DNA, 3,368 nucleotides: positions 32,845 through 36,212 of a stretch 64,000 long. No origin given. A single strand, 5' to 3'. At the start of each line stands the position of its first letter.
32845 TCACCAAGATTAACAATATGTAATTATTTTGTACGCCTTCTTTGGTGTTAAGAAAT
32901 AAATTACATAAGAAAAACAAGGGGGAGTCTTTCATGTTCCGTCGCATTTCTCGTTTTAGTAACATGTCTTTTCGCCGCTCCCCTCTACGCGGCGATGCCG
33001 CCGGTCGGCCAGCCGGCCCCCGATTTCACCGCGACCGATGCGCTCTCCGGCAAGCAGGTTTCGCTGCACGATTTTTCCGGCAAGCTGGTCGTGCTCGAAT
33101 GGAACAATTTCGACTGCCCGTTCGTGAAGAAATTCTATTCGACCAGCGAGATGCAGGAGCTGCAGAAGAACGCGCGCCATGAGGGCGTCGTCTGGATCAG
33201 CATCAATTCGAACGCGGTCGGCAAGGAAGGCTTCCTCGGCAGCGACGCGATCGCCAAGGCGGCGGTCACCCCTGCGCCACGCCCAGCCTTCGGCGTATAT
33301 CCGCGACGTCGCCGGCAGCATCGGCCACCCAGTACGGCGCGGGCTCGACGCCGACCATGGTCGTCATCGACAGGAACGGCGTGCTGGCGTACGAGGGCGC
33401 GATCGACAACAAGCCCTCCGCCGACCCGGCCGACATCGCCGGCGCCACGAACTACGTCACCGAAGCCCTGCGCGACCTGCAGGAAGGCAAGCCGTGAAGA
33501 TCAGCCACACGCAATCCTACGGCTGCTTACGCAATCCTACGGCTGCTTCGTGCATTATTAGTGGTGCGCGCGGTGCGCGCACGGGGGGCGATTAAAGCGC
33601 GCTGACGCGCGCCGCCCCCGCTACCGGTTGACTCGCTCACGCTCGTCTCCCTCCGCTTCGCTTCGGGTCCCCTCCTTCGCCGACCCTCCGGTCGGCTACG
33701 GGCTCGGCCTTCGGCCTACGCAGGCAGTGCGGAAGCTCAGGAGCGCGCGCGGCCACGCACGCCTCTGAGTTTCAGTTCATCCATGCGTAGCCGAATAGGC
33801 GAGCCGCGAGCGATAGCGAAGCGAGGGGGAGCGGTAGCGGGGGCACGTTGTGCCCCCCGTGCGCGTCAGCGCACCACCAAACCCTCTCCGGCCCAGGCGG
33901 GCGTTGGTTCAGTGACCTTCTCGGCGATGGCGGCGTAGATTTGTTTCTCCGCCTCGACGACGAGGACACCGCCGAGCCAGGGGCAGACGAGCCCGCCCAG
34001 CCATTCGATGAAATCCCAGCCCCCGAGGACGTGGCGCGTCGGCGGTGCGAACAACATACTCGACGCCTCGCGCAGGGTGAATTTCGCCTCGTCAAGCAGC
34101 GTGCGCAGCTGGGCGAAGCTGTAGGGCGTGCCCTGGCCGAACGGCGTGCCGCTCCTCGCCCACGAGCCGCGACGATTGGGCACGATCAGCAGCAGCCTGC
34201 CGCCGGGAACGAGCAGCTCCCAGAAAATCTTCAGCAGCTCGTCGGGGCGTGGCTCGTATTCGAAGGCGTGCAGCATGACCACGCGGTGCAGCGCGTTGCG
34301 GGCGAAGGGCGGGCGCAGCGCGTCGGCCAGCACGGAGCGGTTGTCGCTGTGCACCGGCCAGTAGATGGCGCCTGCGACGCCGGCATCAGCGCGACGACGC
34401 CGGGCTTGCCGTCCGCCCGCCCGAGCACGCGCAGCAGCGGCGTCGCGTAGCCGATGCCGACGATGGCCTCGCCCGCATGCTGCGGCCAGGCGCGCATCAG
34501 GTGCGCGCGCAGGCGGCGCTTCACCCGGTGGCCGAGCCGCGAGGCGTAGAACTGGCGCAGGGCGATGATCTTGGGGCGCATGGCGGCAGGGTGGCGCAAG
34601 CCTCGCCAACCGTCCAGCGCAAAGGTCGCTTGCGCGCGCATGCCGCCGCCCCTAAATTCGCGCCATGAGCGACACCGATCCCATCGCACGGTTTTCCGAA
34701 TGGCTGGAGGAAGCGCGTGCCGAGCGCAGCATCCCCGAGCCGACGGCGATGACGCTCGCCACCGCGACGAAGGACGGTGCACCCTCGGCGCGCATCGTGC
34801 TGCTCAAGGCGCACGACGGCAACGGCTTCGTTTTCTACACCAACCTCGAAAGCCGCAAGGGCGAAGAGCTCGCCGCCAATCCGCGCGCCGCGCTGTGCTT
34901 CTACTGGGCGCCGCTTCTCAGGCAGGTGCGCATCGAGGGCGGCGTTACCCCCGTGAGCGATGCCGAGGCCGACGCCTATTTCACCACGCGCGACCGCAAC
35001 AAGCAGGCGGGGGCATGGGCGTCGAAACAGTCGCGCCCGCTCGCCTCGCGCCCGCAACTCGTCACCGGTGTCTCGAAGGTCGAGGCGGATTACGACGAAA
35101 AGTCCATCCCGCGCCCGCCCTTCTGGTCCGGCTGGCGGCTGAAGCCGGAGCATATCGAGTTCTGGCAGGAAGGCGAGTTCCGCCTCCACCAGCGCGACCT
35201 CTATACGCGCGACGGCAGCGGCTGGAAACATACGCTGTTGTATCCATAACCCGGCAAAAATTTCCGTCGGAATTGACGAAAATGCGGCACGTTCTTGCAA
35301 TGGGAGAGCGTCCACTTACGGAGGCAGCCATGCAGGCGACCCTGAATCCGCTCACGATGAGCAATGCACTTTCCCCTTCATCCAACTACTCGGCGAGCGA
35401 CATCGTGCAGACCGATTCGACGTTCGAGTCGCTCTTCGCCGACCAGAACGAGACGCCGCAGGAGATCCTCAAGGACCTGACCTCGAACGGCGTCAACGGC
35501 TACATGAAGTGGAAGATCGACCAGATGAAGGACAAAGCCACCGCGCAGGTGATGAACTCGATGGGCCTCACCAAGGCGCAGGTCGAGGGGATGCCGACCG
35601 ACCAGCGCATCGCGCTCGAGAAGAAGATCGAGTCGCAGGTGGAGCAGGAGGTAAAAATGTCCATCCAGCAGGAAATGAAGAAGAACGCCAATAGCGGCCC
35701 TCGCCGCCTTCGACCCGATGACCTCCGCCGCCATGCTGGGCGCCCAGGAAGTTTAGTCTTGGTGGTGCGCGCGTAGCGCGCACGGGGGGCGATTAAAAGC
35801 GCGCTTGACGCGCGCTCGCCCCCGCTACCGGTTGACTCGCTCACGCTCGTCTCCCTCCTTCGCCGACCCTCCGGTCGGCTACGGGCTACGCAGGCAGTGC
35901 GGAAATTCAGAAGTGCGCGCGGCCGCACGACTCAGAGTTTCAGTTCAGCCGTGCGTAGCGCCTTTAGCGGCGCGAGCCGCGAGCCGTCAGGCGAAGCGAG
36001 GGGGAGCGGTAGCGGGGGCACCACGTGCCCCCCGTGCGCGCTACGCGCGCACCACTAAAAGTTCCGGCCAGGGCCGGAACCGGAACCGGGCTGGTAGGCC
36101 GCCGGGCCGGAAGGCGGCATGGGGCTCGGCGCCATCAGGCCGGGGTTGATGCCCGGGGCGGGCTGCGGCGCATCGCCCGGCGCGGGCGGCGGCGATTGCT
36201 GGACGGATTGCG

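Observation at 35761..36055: Family of ~300-bp nested-palindrome mosaic elements (MITE/REP-BIME-like), with perfect 29-bp terminal inverted repeats in copy C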

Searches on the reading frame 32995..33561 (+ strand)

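Call 19: search_protein_families(library=pfam, proteins=[window:32995-33561:+])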
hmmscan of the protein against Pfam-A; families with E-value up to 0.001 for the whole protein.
window:32995-33561:+ (188 aa): 2 families
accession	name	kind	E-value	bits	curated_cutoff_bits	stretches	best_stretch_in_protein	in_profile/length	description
PF00578.27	AhpC-TSA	-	2e-08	34.7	26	1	4-74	1-69/124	AhpC/TSA family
PF08534.16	Redoxin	-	5.5e-07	29.9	26.6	1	4-74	2-72/148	Redoxin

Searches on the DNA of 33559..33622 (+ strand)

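Call 74: build_rna_model(alignment_id=A2, structure=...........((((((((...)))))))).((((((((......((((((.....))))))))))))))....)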
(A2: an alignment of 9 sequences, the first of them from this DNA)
Model R1 built from alignment A2 (9 sequences, 74 columns); structure: as given.
model positions 63; base pairs 21; branch points 1; effective number of sequences 4.64; information 0.888 bits per position. Calibrated on 0.2 Mb of random sequence (short: E-values are rough).
structure used (alignment columns):
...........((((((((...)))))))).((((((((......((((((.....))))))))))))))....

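Call 75: search_with_rna_model(model_id=R1, sources=[window, L044, L057, L058, L059, L060, L061], max_evalue=1, make_alignment=true)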
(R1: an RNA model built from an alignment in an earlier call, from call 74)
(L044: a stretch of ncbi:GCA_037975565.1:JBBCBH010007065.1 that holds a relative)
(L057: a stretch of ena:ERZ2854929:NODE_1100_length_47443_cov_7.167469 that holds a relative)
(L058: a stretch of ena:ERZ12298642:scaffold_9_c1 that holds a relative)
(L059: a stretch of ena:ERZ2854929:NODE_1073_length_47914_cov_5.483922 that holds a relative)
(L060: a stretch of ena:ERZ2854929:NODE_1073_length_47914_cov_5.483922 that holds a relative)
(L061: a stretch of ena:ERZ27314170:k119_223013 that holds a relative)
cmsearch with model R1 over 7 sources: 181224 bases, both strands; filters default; matches with E-value up to 1: 11.
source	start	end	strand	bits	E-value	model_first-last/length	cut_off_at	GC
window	35760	35826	+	81.3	1.2e-14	1-63/63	no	0.73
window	33559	33622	+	76.6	1.2e-13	1-63/63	no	0.77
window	41537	41601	-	70.2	2.6e-12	1-63/63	no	0.63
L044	11939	12005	+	62.6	9.9e-11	1-63/63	no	0.67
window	24958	25023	+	59.9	3.7e-10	1-63/63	no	0.64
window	36011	36057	-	54.8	4.4e-09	1-63/63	no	0.77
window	33836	33879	-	42.4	1.7e-06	1-63/63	no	0.75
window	43630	43678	+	35.4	4.9e-05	1-63/63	no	0.61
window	41304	41343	+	24.9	0.0079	1-63/63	no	0.7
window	63966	64000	+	19.3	0.12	1-35/63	3'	0.69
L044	15750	15799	+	17.5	0.28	1-63/63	no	0.78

Alignment A3: 11 matches aligned to the model, 75 columns, each read 5' to 3' on its own strand. Consensus structure (alignment columns), stored with it:
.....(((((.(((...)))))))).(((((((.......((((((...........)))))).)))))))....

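Call 76: search_with_rna_model(model_id=R1, sources=[window, L044], max_evalue=0.01, make_alignment=true)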
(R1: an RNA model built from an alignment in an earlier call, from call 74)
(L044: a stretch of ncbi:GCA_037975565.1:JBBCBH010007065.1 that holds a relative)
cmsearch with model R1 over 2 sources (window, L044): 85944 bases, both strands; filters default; matches with E-value up to 0.01: 9.
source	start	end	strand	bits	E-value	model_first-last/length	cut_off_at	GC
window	35760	35826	+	81.3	5.8e-15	1-63/63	no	0.73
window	33559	33622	+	76.6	5.7e-14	1-63/63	no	0.77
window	41537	41601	-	70.2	1.3e-12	1-63/63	no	0.63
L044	11939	12005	+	62.6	4.7e-11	1-63/63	no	0.67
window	24958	25023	+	59.9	1.8e-10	1-63/63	no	0.64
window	36011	36057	-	54.8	2.1e-09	1-63/63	no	0.77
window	33836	33879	-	42.4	8e-07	1-63/63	no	0.75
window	43630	43678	+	35.4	2.3e-05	1-63/63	no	0.61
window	41304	41343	+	24.9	0.0038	1-63/63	no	0.7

Alignment A4: 9 matches aligned to the model, 69 columns, each read 5' to 3' on its own strand. Consensus structure (alignment columns), stored with it:
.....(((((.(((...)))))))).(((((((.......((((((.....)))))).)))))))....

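Call 80: search_with_rna_model(model_id=R1, sources=[L068], max_evalue=1)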
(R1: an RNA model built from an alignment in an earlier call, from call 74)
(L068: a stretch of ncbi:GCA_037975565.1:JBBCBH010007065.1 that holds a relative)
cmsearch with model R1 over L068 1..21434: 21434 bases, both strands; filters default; matches with E-value up to 1: 3.
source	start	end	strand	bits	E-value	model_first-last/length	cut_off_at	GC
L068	9481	9536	-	13.6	0.22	1-63/63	no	0.7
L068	4790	4833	-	11.6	0.56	1-63/63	no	0.7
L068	12980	13060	-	10.9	0.77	1-63/63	no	0.73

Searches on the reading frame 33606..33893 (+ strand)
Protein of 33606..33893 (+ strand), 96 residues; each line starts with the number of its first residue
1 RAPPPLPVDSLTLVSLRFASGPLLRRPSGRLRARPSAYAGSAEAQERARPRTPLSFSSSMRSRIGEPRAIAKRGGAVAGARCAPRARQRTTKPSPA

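Call 31: find_homologous_proteins(query=A1, max_evalue=0.01)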
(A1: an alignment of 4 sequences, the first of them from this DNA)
Query A1 (4 sequences): 5511 candidates shared short words with the query, none scored E <= 0.01.

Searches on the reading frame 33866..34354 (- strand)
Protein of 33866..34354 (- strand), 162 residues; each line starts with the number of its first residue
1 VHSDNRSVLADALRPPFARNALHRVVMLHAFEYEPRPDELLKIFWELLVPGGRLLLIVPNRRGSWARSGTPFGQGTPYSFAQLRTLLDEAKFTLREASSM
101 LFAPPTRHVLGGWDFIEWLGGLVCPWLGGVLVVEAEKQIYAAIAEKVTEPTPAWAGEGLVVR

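Call 46: search_protein_families(library=pfam, proteins=[window:33866-34354:-], max_evalue=0.1)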
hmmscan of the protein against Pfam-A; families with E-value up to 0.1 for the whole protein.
window:33866-34354:- (162 aa): 4 families
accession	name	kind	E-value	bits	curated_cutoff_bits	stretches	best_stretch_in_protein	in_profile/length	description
PF13489.12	Methyltransf_23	-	0.00065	19.9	27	1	25-75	85-135/164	Methyltransferase domain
PF08241.18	Methyltransf_11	-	0.00099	20.1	21.2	1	7-55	46-94/95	Methyltransferase domain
PF19019.6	Phlebo_G2_C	-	0.065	13.3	25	1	110-135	111-135/171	Phlebovirus glycoprotein G2 C-terminal domain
PF22543.2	Rieske_4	-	0.089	13.5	28.4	0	121-159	60-98/119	Soluble Rieske-type ferredoxin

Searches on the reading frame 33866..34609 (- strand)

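Call 19: search_protein_families(library=pfam, proteins=[window:33866-34609:-])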
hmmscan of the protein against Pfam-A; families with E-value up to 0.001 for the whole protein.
window:33866-34609:- (247 aa): 2 families
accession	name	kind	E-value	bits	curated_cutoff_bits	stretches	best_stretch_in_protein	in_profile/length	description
PF13489.12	Methyltransf_23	-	0.00092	19.4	27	0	110-159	85-134/164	Methyltransferase domain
PF08241.18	Methyltransf_11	-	0.00097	20.2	21.2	0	91-140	45-94/95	Methyltransferase domain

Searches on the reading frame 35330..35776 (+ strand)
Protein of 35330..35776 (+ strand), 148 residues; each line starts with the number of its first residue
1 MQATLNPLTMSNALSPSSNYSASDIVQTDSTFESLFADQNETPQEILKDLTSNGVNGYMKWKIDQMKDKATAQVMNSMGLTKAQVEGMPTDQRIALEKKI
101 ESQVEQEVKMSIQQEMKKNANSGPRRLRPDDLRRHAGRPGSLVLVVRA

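Call 46: search_protein_families(library=pfam, proteins=[window:35330-35776:+], max_evalue=0.1)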
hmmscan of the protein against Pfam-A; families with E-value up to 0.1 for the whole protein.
window:35330-35776:+ (148 aa): 1 family
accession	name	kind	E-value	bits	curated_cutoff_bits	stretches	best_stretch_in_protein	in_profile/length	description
PF18949.5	DUF5693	-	0.037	13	29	1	28-117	8-101/609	Family of unknown function (DUF5693)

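Call 47: search_protein_families(library=ncbifam, proteins=[window:35330-35776:+], max_evalue=0.1)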
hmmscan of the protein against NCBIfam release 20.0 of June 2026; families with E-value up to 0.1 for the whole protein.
window:35330-35776:+ (148 aa): 1 family
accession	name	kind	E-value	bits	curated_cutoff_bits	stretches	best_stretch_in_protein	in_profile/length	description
NF047541.1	telomere_Tpg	equivalog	0.0024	17.9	90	1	56-121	23-87/183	telomere-protecting terminal protein Tpg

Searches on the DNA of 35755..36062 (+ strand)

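Call 13: search_dna_similar(query=window:35755-36062:+, collection=plasmids, mode=distant, max_rows=30)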
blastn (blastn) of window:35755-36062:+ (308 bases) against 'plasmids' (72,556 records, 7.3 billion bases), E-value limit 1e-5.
No match.
